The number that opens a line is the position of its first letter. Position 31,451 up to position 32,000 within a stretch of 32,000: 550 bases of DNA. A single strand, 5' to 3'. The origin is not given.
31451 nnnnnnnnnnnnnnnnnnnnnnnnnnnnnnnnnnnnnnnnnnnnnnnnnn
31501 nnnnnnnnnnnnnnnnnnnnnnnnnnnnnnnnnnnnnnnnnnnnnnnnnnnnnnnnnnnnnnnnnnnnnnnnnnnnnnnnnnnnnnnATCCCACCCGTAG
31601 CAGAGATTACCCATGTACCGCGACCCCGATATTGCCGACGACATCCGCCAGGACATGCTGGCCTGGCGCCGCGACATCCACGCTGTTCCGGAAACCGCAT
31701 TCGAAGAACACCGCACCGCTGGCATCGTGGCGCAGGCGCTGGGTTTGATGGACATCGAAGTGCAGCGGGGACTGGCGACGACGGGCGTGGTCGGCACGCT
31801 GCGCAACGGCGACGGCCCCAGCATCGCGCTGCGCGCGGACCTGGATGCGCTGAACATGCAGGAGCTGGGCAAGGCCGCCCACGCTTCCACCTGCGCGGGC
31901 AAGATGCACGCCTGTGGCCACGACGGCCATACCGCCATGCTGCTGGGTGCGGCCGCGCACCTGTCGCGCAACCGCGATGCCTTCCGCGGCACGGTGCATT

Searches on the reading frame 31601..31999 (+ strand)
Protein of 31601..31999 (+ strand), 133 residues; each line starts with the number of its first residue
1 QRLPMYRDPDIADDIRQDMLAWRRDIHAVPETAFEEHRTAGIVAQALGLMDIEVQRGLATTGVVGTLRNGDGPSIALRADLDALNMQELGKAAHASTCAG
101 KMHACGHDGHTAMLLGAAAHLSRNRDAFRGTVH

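Call 15: search_protein_families(library=pfam, proteins=[window:31601-31999:+], max_evalue=0.001)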
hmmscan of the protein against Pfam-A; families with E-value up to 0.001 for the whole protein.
window:31601-31999:+ (133 aa): 1 family
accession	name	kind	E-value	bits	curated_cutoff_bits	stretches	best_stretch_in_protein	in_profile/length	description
PF01546.33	Peptidase_M20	-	5e-11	43.3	24.6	1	76-133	1-62/206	Peptidase family M20/M25/M40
